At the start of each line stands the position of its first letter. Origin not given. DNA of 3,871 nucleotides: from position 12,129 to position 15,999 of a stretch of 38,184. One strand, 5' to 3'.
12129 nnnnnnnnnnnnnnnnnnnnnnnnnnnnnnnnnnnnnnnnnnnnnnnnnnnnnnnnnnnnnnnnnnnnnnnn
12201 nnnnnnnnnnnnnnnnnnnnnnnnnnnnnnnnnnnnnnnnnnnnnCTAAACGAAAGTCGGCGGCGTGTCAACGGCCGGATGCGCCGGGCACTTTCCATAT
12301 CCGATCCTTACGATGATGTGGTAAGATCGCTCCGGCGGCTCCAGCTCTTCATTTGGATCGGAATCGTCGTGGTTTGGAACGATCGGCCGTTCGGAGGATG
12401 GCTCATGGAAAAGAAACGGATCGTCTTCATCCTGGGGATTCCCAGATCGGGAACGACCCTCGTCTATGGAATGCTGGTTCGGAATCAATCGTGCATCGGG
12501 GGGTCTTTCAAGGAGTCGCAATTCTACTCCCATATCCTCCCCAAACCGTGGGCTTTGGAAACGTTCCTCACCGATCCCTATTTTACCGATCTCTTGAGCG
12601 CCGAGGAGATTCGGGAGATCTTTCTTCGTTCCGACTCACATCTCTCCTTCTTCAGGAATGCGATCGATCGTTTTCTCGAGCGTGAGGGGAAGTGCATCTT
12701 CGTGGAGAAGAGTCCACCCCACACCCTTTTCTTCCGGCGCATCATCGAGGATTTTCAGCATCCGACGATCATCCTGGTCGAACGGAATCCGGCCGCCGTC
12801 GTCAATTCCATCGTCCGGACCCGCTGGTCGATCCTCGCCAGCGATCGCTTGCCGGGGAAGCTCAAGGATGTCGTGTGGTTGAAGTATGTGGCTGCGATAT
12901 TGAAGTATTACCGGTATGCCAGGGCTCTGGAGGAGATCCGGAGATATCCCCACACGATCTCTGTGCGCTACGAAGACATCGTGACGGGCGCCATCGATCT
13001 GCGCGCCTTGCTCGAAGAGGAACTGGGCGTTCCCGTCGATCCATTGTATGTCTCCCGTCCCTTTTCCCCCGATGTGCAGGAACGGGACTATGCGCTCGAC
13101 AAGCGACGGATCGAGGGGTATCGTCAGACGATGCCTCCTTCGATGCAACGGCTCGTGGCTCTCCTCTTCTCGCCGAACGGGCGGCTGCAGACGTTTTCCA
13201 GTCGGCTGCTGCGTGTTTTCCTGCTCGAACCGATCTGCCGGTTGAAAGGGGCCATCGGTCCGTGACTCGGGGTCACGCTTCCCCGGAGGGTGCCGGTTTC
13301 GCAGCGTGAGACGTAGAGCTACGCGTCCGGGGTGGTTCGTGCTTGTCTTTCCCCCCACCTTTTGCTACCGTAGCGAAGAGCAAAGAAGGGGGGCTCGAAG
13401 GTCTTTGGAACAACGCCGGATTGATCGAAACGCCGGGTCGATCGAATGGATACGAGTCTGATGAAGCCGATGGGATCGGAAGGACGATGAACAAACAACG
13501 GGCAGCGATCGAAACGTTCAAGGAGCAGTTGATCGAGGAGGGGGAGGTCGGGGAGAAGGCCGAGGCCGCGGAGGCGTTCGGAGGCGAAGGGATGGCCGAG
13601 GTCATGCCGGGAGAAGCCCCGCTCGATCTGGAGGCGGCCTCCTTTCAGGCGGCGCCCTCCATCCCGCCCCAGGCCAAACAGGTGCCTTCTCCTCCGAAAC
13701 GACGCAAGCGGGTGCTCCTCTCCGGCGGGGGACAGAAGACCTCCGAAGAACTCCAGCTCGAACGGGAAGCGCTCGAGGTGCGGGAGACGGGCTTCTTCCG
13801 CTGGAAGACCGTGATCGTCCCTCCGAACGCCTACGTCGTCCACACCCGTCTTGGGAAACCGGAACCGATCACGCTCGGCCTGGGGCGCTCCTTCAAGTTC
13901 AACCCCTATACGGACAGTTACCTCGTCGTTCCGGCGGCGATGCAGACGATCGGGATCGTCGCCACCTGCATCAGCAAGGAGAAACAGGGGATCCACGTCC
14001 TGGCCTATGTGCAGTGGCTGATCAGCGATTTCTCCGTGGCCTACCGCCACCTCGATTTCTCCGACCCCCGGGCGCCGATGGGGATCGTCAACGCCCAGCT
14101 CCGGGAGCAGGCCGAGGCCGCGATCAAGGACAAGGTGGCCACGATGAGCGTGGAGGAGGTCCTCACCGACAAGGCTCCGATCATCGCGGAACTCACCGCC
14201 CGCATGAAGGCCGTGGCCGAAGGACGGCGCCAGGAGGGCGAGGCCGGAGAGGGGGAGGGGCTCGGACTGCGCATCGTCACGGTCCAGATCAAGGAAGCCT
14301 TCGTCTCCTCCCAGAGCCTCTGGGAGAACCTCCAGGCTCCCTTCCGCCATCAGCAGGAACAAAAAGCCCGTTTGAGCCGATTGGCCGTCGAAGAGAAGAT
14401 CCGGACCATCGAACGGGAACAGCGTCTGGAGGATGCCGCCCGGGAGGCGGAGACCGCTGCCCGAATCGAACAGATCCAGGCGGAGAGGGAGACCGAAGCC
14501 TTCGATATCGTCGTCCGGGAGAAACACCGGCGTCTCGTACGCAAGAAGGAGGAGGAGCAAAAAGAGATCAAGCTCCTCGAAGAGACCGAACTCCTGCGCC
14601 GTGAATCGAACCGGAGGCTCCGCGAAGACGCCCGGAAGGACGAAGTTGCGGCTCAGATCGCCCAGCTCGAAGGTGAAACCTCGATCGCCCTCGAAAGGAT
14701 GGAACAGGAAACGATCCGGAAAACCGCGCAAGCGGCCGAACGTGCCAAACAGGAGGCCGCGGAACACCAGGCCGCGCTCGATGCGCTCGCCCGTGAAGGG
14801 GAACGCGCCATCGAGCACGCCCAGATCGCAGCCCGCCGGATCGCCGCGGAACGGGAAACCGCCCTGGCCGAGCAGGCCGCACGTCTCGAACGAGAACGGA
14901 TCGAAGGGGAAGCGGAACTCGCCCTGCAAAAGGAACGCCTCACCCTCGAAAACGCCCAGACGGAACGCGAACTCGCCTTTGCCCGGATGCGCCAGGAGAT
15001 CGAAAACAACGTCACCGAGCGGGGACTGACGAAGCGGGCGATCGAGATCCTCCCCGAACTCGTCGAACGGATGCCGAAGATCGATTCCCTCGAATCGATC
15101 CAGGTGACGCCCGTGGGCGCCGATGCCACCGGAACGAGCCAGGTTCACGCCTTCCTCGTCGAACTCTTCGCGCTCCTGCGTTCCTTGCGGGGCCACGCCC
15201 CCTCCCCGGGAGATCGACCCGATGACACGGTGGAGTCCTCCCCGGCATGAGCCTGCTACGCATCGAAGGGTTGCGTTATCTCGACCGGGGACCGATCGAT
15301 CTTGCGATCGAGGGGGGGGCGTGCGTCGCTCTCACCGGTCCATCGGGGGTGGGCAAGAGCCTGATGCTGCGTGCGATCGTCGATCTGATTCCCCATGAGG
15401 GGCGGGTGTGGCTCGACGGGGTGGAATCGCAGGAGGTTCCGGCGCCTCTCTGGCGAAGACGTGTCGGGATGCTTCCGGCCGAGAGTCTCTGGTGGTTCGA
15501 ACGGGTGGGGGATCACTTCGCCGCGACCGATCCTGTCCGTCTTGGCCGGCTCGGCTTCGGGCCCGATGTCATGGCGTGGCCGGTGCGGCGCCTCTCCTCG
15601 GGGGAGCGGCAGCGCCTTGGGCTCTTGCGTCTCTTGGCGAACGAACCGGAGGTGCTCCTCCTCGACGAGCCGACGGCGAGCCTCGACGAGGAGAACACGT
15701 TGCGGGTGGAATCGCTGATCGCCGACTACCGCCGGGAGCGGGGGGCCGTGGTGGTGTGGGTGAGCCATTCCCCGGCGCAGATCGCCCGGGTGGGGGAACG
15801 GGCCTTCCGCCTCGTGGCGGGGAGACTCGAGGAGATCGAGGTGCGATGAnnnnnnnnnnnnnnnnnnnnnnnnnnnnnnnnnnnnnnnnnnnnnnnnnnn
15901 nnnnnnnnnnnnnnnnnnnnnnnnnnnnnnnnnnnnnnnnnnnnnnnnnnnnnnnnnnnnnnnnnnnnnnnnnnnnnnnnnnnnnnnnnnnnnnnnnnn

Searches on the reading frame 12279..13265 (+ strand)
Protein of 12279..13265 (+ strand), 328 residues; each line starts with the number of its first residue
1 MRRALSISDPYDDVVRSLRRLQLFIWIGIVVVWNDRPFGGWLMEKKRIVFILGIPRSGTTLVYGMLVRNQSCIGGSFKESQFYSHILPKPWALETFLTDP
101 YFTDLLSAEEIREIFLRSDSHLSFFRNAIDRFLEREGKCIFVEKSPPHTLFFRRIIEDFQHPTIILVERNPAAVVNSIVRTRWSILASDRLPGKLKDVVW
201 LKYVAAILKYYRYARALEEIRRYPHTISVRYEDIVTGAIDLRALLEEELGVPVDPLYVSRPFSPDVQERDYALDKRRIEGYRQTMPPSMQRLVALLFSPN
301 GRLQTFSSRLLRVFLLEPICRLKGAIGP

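Call 46: search_protein_families(library=pfam, proteins=[window:12279-13265:+], max_evalue=0.001)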
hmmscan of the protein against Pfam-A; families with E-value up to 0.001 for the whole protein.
window:12279-13265:+ (328 aa): 1 family
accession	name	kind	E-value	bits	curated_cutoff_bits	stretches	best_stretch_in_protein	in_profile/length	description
PF13469.12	Sulfotransfer_3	-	5.9e-14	53.3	27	1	49-254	2-215/216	Sulfotransferase family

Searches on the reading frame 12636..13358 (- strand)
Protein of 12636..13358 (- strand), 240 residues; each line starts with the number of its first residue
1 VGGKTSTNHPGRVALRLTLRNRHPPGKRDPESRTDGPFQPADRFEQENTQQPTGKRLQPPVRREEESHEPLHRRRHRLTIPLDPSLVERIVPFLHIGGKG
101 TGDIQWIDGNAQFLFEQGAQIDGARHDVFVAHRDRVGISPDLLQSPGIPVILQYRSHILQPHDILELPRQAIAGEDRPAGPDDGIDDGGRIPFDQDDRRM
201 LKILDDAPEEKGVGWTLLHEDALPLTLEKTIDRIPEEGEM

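Call 12: search_protein_families(library=pfam, proteins=[window:12636-13358:-], max_evalue=0.001)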
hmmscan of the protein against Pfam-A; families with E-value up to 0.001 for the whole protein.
window:12636-13358:- (240 aa): 0 families

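Call 26: search_protein_families(library=pfam, proteins=[window:12636-13358:-], max_evalue=1)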
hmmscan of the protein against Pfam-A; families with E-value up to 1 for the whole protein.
window:12636-13358:- (240 aa): 0 families

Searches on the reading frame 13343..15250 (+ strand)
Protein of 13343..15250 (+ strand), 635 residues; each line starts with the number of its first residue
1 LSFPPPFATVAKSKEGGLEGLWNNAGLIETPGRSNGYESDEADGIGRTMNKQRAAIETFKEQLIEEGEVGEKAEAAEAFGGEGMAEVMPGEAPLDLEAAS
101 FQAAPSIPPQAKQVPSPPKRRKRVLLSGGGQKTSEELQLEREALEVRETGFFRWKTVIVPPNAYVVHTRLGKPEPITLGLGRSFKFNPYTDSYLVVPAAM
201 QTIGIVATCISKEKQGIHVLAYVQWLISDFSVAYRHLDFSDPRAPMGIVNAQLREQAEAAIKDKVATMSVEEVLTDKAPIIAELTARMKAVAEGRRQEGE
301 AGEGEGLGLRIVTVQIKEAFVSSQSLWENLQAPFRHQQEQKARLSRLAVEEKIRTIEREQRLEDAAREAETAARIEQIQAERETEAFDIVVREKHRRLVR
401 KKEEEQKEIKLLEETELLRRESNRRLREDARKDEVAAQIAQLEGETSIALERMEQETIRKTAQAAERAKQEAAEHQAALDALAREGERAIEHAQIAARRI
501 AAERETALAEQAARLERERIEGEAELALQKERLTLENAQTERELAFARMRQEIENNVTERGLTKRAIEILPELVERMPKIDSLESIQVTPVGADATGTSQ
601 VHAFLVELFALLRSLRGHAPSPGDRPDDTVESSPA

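Call 12: search_protein_families(library=pfam, proteins=[window:13343-15250:+], max_evalue=0.001)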
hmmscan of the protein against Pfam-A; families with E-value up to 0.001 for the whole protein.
window:13343-15250:+ (635 aa): 1 family
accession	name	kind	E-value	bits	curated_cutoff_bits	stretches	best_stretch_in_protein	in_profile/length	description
PF01145.31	Band_7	-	5.8e-15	56.2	23.6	1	158-346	2-171/176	SPFH domain / Band 7 family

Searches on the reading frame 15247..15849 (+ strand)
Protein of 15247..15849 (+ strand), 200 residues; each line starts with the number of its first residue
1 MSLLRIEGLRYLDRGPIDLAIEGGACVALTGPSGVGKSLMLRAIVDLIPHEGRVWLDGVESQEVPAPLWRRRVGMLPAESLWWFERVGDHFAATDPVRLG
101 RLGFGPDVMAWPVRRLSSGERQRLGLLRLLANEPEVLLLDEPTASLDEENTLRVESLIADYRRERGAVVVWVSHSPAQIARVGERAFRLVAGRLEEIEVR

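Call 12: search_protein_families(library=pfam, proteins=[window:15247-15849:+], max_evalue=0.001)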
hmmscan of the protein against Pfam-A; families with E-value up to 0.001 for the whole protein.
window:15247-15849:+ (200 aa): 3 families
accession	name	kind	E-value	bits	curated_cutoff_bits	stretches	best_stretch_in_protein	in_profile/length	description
PF00005.33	ABC_tran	-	5.4e-22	79.3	25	1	17-144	4-137/137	ABC transporter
PF13304.12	AAA_21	-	1.5e-06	28.9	27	0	111-177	233-301/304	AAA domain, putative AbiEii toxin, Type IV TA system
PF13191.12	AAA_16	-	3.5e-05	24.8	32.6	1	24-141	24-140/167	AAA ATPase domain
